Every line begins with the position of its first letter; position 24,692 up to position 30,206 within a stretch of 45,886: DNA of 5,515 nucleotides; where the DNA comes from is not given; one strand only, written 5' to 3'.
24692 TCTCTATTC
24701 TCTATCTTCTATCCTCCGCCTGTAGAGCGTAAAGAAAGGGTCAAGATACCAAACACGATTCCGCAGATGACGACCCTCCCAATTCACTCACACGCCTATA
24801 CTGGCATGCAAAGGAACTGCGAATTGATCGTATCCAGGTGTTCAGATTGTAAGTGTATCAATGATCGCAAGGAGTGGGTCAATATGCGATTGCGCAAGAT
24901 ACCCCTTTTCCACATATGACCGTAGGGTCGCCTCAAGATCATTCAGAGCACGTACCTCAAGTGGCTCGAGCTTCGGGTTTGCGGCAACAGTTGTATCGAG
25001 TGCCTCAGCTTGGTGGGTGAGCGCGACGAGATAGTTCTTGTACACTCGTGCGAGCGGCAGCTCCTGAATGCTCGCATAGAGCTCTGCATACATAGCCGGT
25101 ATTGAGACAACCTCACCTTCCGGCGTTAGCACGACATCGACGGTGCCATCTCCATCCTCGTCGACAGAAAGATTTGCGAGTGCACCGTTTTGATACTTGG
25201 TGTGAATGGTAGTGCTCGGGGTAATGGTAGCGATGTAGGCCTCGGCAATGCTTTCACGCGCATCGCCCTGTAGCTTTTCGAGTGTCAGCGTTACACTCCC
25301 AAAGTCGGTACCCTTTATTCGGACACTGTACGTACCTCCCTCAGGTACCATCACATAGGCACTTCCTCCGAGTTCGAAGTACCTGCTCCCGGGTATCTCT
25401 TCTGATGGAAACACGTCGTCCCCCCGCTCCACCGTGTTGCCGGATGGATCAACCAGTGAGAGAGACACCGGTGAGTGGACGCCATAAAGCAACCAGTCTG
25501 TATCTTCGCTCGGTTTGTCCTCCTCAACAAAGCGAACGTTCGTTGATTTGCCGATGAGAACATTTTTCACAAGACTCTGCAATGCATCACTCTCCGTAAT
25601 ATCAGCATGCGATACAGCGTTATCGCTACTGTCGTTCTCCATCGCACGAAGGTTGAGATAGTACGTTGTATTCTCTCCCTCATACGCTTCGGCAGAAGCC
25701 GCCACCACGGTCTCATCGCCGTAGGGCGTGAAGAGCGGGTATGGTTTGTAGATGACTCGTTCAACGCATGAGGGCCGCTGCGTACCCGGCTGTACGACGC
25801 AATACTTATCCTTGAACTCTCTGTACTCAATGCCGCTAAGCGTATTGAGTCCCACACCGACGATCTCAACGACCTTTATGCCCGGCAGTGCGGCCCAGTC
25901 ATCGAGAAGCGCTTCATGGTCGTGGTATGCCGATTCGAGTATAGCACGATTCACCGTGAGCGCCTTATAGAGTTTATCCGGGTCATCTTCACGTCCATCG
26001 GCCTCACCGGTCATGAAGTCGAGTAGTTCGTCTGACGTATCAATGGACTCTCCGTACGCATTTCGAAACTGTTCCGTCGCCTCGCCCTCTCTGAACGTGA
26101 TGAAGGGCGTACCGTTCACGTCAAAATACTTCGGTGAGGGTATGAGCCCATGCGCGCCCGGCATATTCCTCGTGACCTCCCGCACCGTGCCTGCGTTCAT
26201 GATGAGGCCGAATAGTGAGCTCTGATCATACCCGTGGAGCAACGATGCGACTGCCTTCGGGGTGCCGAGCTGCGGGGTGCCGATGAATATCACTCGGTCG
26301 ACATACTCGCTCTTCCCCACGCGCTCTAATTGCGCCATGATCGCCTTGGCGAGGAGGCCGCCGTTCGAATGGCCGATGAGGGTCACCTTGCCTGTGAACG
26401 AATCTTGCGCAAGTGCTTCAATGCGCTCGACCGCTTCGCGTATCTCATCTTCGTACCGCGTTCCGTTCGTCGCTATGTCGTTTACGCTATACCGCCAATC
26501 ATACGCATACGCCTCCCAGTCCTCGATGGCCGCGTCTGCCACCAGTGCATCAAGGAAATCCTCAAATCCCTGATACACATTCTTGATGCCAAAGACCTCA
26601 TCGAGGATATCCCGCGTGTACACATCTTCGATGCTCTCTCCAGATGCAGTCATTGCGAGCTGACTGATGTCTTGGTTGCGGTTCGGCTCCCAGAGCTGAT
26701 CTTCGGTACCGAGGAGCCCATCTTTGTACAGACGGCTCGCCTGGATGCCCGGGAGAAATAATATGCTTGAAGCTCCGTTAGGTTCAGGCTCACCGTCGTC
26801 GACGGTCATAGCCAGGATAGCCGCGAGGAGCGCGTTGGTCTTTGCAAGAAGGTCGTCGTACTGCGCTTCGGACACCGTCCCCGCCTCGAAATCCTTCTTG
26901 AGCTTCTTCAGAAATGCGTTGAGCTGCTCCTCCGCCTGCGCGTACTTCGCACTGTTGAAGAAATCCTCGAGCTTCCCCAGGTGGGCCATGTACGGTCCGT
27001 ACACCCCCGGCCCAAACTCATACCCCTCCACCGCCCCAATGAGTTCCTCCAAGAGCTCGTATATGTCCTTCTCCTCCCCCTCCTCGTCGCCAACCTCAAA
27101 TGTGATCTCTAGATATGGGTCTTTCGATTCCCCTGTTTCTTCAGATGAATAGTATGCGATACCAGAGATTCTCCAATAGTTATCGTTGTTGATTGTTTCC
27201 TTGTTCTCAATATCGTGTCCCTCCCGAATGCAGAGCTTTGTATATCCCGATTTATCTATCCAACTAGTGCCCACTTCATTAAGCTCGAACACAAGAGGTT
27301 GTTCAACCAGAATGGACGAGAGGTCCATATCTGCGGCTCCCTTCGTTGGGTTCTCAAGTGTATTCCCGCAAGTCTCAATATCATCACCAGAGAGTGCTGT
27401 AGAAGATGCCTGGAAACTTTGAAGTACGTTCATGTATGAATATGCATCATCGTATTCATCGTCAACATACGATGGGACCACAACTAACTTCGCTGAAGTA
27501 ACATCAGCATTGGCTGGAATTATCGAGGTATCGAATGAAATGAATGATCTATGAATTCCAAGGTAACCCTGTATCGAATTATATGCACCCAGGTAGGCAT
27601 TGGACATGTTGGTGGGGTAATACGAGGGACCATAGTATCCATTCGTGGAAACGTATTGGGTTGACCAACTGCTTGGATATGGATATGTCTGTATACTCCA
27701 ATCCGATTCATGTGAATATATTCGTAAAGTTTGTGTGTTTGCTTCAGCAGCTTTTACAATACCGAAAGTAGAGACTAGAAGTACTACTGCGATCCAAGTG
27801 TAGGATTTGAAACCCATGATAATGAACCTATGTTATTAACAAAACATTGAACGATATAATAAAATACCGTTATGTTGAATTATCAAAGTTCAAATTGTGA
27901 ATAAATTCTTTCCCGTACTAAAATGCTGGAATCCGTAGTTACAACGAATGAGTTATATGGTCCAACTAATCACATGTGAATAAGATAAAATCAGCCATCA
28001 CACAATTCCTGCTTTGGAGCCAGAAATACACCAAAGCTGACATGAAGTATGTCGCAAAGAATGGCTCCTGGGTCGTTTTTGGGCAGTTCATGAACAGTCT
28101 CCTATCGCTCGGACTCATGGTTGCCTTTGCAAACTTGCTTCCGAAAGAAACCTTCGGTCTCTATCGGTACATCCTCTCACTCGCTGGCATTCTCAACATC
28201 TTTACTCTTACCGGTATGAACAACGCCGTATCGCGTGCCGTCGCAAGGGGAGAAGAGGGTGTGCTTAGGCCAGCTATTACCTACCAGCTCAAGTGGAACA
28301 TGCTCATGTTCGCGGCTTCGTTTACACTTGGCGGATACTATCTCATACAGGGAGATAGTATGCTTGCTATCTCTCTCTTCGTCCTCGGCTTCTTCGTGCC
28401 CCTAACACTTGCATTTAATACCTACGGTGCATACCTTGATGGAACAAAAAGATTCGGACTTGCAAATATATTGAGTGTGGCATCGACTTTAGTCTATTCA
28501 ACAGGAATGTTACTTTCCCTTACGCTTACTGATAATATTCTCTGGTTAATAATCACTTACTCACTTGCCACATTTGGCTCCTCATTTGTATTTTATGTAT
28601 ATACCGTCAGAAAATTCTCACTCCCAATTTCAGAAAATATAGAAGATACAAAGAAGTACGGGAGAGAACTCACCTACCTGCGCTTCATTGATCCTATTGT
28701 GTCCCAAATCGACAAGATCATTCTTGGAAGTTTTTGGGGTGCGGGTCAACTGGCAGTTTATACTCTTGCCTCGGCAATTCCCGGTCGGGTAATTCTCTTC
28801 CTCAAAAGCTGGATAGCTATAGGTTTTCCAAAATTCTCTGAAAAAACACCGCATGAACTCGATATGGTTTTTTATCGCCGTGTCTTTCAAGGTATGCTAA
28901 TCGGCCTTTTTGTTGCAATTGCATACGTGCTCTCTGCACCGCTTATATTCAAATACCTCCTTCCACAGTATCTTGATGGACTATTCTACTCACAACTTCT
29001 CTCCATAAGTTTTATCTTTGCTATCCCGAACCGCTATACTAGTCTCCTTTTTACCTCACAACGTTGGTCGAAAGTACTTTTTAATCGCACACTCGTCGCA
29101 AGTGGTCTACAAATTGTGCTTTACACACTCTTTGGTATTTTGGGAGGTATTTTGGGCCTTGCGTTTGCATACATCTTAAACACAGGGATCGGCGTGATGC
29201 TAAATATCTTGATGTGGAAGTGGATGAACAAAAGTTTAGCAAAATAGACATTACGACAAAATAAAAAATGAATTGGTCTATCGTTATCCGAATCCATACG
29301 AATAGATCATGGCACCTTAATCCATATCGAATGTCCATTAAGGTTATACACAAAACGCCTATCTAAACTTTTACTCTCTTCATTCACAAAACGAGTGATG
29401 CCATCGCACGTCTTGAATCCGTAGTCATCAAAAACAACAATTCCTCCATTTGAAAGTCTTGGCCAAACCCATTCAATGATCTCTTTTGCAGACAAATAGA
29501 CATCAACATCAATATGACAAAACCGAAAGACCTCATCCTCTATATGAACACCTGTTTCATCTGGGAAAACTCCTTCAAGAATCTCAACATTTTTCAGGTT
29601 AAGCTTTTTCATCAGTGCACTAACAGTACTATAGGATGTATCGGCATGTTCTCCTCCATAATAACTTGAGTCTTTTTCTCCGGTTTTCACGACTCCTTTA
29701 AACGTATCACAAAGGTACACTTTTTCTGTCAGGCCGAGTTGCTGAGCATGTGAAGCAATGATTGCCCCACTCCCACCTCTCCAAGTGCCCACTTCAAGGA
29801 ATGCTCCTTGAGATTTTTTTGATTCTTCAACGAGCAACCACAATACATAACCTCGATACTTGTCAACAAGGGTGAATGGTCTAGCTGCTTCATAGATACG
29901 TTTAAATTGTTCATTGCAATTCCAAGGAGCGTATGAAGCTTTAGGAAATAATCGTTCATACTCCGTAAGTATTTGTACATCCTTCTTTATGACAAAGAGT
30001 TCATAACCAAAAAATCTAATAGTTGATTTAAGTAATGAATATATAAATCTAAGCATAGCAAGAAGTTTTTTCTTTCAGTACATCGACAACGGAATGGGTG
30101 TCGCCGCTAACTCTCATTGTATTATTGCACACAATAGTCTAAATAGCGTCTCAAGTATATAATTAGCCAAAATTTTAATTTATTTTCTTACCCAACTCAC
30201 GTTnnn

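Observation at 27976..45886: AT-richer glycan island with an unassignable CMP-sugar pathway and heavy tailoring capacity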

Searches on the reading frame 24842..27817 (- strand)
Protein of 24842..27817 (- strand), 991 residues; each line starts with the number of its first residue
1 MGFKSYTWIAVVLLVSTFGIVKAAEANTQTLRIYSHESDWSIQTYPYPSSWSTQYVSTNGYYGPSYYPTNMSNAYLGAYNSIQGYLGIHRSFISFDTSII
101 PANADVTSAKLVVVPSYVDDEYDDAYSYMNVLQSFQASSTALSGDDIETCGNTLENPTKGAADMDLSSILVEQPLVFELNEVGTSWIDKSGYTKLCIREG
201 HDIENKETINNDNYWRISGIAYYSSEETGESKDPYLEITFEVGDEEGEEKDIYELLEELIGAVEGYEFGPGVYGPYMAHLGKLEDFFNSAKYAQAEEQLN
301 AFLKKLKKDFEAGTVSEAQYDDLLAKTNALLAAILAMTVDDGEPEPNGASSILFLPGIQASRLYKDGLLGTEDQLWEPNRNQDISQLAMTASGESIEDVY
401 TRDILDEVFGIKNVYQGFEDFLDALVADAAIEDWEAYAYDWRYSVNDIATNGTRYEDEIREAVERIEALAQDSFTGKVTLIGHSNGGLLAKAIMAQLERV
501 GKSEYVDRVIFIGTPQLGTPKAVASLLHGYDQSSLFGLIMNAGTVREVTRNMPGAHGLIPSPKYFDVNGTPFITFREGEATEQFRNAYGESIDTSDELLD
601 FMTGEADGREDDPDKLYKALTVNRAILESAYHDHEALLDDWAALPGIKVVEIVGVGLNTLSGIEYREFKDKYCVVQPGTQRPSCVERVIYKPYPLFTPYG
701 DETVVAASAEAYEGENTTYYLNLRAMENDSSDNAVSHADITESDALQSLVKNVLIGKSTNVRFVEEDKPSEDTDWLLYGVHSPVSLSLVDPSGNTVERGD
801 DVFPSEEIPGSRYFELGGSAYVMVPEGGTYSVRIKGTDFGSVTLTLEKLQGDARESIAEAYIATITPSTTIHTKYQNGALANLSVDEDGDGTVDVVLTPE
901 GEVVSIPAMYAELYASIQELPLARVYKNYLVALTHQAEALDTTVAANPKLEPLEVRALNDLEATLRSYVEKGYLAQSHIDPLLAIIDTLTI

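Call 5: search_protein_families(library=pfam, proteins=[window:24842-27817:-], max_evalue=0.01)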
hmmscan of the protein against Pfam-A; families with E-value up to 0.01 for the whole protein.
window:24842-27817:- (991 aa): 8 families
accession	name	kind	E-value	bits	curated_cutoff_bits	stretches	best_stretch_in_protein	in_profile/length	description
PF02450.21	LCAT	-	4.6e-19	69.3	21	1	416-740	67-388/392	Lecithin:cholesterol acyltransferase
PF22888.1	FIMAH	-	4e-07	30.9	24.8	1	277-332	26-81/81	FIMAH domain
PF07819.20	PGAP1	-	4.5e-05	23.8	24.3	1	459-521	72-134/233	PGAP1-like alpha/beta domain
PF24096.1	DUF7379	-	0.00022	21.7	33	1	461-523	56-119/191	Domain of unknown function (DUF7379)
PF02089.21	Palm_thioest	-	0.00044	20.5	26.8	1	455-521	54-115/254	Palmitoyl protein thioesterase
PF00561.26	Abhydrolase_1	-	0.00047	20.3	25.8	1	424-519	22-109/245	alpha/beta hydrolase fold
PF05057.20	DUF676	-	0.0037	17.2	20.3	1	445-519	52-128/217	Putative serine esterase (DUF676)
PF12697.13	Abhydrolase_6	-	0.0044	18.2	26.3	0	424-524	18-94/217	Alpha/beta hydrolase family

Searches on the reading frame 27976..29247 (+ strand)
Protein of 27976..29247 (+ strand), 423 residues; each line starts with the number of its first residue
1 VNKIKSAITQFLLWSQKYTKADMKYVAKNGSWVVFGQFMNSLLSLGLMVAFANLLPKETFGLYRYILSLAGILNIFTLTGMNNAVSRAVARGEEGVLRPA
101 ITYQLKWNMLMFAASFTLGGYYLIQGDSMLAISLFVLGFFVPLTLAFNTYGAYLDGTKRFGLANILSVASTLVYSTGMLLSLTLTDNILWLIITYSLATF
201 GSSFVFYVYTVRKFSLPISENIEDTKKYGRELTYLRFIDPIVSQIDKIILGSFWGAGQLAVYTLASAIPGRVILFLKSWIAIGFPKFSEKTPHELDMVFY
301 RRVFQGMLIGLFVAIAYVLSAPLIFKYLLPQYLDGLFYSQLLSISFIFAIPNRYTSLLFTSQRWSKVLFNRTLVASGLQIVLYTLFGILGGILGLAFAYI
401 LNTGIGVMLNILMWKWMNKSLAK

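Call 5: search_protein_families(library=pfam, proteins=[window:27976-29247:+], max_evalue=0.01)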
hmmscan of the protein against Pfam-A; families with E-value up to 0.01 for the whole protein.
window:27976-29247:+ (423 aa): 2 families
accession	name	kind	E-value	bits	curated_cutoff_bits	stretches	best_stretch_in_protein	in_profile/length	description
PF01943.22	Polysacc_synt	-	1.6e-22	80.7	28.2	1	26-270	1-252/274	Polysaccharide biosynthesis protein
PF13440.11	Polysacc_synt_3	-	1.9e-09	37.6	23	1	52-289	3-242/293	Polysaccharide biosynthesis protein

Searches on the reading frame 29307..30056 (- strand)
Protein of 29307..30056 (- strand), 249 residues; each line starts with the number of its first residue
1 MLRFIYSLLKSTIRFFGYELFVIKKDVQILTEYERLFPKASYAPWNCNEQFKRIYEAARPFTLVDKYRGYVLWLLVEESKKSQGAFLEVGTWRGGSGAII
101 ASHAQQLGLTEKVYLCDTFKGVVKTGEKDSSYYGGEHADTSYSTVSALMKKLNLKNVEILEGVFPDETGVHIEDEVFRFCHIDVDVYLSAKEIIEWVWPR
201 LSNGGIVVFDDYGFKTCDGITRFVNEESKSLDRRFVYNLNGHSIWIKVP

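Call 5: search_protein_families(library=pfam, proteins=[window:29307-30056:-], max_evalue=0.01)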
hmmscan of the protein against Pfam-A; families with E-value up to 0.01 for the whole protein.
window:29307-30056:- (249 aa): 2 families
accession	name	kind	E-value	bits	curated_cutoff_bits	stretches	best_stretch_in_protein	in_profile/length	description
PF05711.17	TylF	-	7e-19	68.5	23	1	82-219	91-237/264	Macrocin-O-methyltransferase (TylF)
PF13578.12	Methyltransf_24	-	1.2e-13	52.3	26.3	1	87-212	1-105/105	Methyltransferase domain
